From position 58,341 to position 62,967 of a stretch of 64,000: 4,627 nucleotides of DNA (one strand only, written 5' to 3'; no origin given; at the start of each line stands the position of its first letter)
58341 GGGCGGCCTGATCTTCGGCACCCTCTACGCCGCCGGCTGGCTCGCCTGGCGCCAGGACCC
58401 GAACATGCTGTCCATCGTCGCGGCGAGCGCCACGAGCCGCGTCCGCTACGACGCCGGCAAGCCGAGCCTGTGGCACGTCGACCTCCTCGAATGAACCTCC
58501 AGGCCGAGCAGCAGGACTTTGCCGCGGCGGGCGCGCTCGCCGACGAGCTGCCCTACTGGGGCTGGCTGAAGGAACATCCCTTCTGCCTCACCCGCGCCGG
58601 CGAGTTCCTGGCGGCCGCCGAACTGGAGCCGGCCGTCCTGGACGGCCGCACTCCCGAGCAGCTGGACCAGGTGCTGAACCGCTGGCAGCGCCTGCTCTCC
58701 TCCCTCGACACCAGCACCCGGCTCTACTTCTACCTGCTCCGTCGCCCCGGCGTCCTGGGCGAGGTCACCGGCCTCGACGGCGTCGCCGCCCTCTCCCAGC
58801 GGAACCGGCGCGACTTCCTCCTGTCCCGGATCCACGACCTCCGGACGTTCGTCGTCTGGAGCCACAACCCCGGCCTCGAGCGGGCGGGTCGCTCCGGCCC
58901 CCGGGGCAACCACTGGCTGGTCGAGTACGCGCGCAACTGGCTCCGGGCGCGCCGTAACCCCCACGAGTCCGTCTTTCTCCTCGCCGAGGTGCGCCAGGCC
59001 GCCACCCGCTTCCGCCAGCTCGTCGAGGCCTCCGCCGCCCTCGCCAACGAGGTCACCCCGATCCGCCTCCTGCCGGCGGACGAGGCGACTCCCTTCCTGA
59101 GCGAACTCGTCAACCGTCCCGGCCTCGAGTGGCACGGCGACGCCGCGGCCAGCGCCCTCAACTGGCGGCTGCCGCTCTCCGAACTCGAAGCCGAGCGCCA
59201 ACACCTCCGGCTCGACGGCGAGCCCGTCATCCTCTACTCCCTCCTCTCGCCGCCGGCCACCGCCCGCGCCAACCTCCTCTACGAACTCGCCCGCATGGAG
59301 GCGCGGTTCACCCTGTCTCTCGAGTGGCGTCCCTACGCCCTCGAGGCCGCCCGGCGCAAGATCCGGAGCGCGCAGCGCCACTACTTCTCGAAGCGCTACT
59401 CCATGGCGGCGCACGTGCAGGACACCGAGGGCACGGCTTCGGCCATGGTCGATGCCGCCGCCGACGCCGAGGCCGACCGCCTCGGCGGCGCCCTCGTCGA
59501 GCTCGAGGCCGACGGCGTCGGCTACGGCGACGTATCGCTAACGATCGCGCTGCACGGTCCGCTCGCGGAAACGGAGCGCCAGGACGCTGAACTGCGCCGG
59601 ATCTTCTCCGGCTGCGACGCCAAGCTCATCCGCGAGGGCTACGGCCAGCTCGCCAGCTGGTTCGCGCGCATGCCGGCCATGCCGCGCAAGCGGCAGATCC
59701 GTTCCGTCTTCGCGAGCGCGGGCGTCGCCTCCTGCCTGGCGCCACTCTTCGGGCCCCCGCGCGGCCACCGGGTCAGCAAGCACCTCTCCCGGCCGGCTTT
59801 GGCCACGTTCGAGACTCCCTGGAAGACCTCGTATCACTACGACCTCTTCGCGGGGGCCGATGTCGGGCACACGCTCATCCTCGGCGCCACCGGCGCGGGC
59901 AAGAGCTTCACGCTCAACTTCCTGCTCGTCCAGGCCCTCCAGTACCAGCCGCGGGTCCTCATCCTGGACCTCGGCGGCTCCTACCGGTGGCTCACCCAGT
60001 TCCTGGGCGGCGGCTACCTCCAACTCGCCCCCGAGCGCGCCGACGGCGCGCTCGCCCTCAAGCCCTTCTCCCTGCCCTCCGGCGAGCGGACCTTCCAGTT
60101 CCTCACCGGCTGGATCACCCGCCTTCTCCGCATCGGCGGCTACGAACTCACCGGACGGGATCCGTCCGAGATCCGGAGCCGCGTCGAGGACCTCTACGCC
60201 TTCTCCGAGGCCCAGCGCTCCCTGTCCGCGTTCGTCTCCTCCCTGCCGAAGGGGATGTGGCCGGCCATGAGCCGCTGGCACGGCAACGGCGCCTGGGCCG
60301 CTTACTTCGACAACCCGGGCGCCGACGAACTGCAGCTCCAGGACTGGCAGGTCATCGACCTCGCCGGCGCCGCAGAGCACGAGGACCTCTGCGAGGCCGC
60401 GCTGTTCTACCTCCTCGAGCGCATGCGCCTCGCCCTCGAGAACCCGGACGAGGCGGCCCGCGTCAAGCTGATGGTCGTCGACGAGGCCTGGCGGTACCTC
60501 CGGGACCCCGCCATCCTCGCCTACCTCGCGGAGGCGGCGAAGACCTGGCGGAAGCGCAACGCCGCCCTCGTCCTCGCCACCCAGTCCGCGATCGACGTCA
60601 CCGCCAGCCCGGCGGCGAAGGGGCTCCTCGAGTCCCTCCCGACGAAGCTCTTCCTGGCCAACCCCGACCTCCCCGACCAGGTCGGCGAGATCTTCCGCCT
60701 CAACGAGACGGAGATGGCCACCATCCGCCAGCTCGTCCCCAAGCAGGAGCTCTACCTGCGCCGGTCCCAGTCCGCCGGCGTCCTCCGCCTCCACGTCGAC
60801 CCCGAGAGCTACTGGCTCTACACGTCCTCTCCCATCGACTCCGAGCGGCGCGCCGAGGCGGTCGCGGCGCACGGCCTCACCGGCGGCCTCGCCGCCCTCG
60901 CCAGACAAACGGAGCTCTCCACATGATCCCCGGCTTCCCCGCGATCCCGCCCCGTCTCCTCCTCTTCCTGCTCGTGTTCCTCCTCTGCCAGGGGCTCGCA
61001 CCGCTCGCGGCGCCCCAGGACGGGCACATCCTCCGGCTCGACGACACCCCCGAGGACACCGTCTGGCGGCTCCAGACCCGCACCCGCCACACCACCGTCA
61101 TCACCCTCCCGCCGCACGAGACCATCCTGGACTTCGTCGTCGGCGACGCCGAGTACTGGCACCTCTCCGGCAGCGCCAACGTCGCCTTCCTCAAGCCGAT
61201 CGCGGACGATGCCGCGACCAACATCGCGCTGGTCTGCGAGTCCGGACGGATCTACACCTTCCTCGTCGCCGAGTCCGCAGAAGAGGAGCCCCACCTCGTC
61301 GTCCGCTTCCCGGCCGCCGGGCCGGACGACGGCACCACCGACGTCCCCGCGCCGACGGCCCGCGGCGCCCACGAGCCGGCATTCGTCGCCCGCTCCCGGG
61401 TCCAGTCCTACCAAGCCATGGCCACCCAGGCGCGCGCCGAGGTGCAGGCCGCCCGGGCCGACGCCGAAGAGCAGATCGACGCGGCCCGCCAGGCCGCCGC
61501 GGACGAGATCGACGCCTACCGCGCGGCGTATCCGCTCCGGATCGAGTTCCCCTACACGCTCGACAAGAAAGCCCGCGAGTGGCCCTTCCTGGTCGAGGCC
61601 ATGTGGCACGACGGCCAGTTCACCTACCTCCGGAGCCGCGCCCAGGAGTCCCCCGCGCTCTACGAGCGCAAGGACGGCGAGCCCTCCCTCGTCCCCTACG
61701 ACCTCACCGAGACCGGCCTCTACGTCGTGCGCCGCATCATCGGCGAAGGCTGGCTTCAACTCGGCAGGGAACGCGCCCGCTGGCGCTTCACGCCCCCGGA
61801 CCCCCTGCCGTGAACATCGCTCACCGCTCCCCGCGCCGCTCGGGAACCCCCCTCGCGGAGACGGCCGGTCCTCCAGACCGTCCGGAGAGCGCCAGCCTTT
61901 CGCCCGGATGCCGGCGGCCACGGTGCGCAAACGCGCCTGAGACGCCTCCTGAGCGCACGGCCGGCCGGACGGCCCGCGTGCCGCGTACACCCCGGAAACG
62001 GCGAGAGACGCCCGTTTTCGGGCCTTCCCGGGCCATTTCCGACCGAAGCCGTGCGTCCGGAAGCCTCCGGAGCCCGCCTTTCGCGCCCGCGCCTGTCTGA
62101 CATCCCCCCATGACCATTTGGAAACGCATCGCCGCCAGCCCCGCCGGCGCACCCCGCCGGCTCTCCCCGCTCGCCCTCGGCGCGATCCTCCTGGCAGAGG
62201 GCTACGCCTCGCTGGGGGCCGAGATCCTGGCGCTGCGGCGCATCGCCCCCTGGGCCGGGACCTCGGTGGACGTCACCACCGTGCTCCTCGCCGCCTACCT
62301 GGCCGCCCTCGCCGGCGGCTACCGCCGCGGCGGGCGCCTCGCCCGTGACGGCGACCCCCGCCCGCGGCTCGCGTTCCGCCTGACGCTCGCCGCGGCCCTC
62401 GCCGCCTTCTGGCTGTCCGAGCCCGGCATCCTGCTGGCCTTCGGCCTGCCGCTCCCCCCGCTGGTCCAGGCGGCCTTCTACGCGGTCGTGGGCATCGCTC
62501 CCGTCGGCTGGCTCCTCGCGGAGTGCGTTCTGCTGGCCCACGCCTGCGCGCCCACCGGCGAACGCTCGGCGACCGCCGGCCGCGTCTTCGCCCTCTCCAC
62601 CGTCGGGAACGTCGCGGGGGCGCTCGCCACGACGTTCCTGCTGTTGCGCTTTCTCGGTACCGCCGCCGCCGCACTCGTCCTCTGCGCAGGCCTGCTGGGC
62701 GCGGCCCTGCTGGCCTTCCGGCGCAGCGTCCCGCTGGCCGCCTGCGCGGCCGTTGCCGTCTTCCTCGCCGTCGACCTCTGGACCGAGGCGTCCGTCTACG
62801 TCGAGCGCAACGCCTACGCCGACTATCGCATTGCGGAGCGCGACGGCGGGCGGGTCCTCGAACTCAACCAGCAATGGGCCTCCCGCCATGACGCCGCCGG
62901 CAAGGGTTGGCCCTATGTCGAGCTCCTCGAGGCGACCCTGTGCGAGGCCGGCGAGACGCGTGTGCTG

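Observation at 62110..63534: Membrane-anchored spermidine-synthase-like protein in the slot where Trb/VirB clusters normally encode the polytopic VirB6/TrbL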

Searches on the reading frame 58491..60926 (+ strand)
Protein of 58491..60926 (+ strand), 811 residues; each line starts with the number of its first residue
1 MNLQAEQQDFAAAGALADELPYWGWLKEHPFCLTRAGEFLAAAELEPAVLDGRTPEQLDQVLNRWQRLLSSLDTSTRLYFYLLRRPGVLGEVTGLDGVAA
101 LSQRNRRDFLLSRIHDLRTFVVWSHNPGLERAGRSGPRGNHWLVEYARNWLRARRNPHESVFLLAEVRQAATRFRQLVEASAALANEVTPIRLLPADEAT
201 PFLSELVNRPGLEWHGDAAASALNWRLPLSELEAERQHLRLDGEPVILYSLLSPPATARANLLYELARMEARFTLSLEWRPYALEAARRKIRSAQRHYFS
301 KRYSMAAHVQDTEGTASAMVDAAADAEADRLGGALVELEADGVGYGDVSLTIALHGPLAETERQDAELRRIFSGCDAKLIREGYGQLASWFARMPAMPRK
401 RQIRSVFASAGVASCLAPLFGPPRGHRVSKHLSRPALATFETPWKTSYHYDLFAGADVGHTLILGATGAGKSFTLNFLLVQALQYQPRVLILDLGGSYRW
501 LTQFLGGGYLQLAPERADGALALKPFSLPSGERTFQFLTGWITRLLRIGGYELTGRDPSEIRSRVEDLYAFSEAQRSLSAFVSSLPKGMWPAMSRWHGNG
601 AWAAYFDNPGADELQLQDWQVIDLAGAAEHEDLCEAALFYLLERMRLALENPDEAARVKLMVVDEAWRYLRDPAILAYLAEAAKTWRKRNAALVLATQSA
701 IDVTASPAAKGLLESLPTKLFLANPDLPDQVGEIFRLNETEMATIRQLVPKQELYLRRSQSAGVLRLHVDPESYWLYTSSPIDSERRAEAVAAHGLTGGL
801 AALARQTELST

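Call 3: search_protein_families(library=pfam, proteins=[window:58491-60926:+], max_evalue=0.01)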
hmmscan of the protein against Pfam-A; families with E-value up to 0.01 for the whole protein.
window:58491-60926:+ (811 aa): 6 families
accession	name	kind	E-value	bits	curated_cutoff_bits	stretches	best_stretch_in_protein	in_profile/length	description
PF19044.6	P-loop_TraG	-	3.4e-15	56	25.8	2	461-527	32-95/413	TraG P-loop domain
PF12846.13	AAA_10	-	9.7e-09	35.2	27.5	2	459-493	22-56/362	AAA-like domain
PF01935.23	DUF87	-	7.7e-08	33.1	23.2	1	460-520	25-84/220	Helicase HerA, central domain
PF10412.15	TrwB_AAD_bind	-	1.7e-06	27.6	20.5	1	456-498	13-55/387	Type IV secretion-system coupling protein DNA-binding domain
PF01580.24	FtsK_SpoIIIE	-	0.00012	22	24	1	451-487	34-69/221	FtsK/SpoIIIE family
PF13401.12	AAA_22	-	0.0021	18.8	27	0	459-496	6-43/130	AAA domain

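Call 6: search_protein_families(library=ncbifam, proteins=[window:58491-60926:+], max_evalue=10)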
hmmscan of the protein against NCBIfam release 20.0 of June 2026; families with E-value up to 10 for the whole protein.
window:58491-60926:+ (811 aa): 19 families
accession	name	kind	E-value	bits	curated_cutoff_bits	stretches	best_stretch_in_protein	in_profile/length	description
TIGR00929.1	VirB4_CagE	subfamily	7.1e-73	246.1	643.1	1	15-770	7-750/792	VirB4 family type IV secretion/conjugal transfer ATPase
NF010447.0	PRK13873.1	equivalog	1.9e-64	218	1020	1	240-805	223-790/815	conjugal transfer protein TrbE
NF010473.0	PRK13898.1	equivalog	3.3e-37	128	1050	1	373-758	365-744/801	type IV secretion system ATPase VirB4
TIGR02746.1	TraC-F-type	equivalog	3.8e-35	121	567.05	1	318-792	289-784/800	type IV secretion system protein TraC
NF010404.0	PRK13830.1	subfamily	5e-29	100.6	810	1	438-769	441-768/818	conjugal transfer protein TrbE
NF010427.0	PRK13853.1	equivalog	1.2e-26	92.8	957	1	342-758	313-731/789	type IV secretion system protein VirB4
NF010466.0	PRK13891.1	subfamily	2.8e-23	81.8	1322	1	435-772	466-806/852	conjugal transfer protein TrbE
TIGR03744.1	traC_PFL_4706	equivalog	4.9e-14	51.2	520.6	2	448-505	461-522/892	conjugative transfer ATPase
NF045975.1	VirB4_plasma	equivalog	1.6e-12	46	590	2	597-708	694-812/894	Mbov_0397 family ICE element conjugal transfer ATPase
NF010278.0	PRK13721.1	subfamily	2.1e-10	39.1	1177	2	587-783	620-828/874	type IV secretion system protein TraC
NF045971.1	conju_CD1110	equivalog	1.3e-07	30.3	325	2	459-515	416-473/752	VirB4-like conjugal transfer ATPase, CD1110 family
TIGR03783.1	Bac_Flav_CT_G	subfamily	1.3e-06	26.6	261.55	2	462-504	442-484/829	TraG family conjugative transposon ATPase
TIGR03743.1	SXT_TraD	subfamily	0.0029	16.1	366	1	457-500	174-217/636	conjugative transfer system coupling protein TraD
NF053655.1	CedD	equivalog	0.0034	16.1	600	1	460-499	223-262/527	DNA-translocating ATPase CedD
NF042943.1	HerA_antiphage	equivalog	0.011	14.3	800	1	460-499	158-198/566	anti-phage-associated helicase HerA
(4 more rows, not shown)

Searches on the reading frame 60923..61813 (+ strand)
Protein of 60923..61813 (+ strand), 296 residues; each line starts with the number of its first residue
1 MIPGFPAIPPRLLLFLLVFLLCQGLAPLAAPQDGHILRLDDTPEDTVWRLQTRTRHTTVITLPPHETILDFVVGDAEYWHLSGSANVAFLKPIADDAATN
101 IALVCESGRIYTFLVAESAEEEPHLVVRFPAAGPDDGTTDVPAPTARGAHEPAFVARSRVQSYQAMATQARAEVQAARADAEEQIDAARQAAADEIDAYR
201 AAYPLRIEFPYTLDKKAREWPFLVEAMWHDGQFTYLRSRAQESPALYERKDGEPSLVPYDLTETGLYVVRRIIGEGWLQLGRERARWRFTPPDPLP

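Call 3: search_protein_families(library=pfam, proteins=[window:60923-61813:+], max_evalue=0.01)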
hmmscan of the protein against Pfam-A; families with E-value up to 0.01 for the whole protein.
window:60923-61813:+ (296 aa): 1 family
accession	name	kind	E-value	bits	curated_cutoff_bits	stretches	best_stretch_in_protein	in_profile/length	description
PF03524.21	CagX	-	8e-25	88.3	34.2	1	44-284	10-192/198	Conjugal transfer protein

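Call 6: search_protein_families(library=ncbifam, proteins=[window:60923-61813:+], max_evalue=10)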
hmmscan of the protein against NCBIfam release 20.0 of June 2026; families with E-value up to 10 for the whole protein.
window:60923-61813:+ (296 aa): 3 families
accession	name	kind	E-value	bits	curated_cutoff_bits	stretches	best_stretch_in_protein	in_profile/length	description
TIGR02781.1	VirB9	equivalog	5.8e-18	65.4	217.7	1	13-281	3-237/248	P-type conjugative transfer protein VirB9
TIGR03780.1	Bac_Flav_CT_N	equivalog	0.0017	17.5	164.1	1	15-140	5-131/285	conjugative transposon protein TraN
TIGR01147.1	V_ATP_synt_G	equivalog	0.6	10.6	56.95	1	168-201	16-49/113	V-type ATPase subunit G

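Call 16: find_encoding_contigs(protein=window:60923-61813:+, flank=10000, max_places=6)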
Protein window:60923-61813:+ (296 aa): no gene with exactly this product is on record in the collection.

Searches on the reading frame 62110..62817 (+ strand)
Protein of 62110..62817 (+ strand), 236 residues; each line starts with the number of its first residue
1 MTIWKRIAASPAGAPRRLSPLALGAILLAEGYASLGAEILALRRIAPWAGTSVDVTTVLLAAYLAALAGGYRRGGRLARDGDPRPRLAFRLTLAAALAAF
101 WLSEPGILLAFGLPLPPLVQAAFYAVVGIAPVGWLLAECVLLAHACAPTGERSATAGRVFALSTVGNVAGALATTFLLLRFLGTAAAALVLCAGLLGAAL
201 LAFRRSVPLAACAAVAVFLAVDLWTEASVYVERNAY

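Call 5: search_protein_families(library=pfam, proteins=[window:62110-62800:+], max_evalue=10)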
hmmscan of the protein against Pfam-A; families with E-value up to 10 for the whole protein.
window:62110-62800:+ (230 aa): 0 families

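Call 62: predict_structure(alignment_id=A3)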
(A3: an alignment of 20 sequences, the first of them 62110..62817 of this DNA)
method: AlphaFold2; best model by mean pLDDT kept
length: 236 residues; sequences in the alignment: 20
mean_pLDDT: 90.2   pTM: 0.86
mean pLDDT of the five models: 90.2, 89.8, 89.1, 88.9, 87.5
residues with pLDDT >= 90: 179; 70-90: 36; 50-70: 15; < 50: 6
segments of 3 or more residues with pLDDT < 50: 234-236
pLDDT, mean of each block of 10 residues (from residue 1): 50 78 98 97 94 94 98 95 96 97 94 96 98 98 93 93 97 94 92 97 89 85 78 51
secondary structure, 60 per line:
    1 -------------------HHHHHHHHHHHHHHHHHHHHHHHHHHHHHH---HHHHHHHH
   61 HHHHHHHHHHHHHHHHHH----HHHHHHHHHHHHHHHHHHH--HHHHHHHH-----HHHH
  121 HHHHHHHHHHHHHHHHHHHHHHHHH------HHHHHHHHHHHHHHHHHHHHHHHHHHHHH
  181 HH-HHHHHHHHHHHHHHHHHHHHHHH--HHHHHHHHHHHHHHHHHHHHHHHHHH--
elements in order: H20-49 H53-78 H83-101 H104-111 H117-145 H152-182 H184-206 H209-234

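Call 65: fold_search(model_id=the predicted structure, library=pdb)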
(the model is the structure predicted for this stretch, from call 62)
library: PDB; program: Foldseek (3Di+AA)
matches with E <= 10: 450; with E <= 0.001: 0
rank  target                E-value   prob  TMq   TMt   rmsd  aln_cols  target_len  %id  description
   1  8pnl_A                7.8e-02  0.99  0.49  0.27  13.0       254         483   18  Outward-open conformation of a Major Facilitator Superfamily (MFS) transporter MHAS2168, a homologue of Rv1410 from M. (released 2023-10-18)
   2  6gs4_A                9.3e-02  1.00  0.55  0.30  10.7       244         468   17  Crystal structure of peptide transporter DtpA-nanobody in complex with valganciclovir (released 2019-01-30)
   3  8x6x_A                1.1e-01  1.00  0.52  0.29   5.0       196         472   20  Structure of the multidrug efflux pump EfpA from M. tuberculosis complexed with lipids (released 2024-11-27)
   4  8xit_A                1.2e-01  0.98  0.45  0.30   8.7       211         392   18  Cryo-EM structure of sheep VMAT2 dimer in an atypical fold (released 2024-08-14)
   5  6ghj_A                1.3e-01  1.00  0.51  0.29   5.5       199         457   16  PepTSt in complex with tripeptide Phe-Ala-Gln (released 2018-09-19)
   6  8pnl_C                1.3e-01  0.99  0.48  0.26  12.4       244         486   19  Outward-open conformation of a Major Facilitator Superfamily (MFS) transporter MHAS2168, a homologue of Rv1410 from M. (released 2023-10-18)
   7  7d5p_A                1.3e-01  0.97  0.41  0.26   8.9       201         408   20  Structure of NorC transporter in an outward-open conformation in complex with a single-chain Indian camelid antibody (released 2021-06-09)
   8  5d58                  1.4e-01  0.99  0.46  0.28   5.6       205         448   15  In meso in situ serial X-ray crystallography structure of the PepTSt-Ala-Phe complex at 100 K (released 2016-01-13)
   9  8hpj_D                1.5e-01  1.00  0.50  0.33   5.6       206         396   13  Crystal structure of the bacterial oxalate transporter OxlT in a ligand-free outward-facing form (released 2023-02-15)
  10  9okf                  1.5e-01  1.00  0.51  0.28  12.1       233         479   15  Cryo-EM structure of human SV2A in the apo state (released 2025-12-10)
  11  6yof                  1.7e-01  0.99  0.46  0.27   5.7       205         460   15  Structure of PepTSt from COC IMISX setup collected by rotation serial crystallography on crystals prelocated by 2D X-ray (released 2020-11-04)
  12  4qiq                  1.7e-01  0.91  0.42  0.26  18.6       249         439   18  Crystal structure of D-xylose-proton symporter (released 2014-08-06)
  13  4d2c                  1.7e-01  0.99  0.46  0.29   5.6       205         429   16  Structure of a di peptide bound POT family peptide transporter (released 2014-06-25)
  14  7d5p_B                1.8e-01  0.98  0.42  0.27   8.6       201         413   18  Structure of NorC transporter in an outward-open conformation in complex with a single-chain Indian camelid antibody (released 2021-06-09)
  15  4gby                  1.8e-01  0.92  0.41  0.24   9.6       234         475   17  The structure of the MFS (major facilitator superfamily) proton:xylose symporter XylE bound to D-xylose (released 2012-10-17)
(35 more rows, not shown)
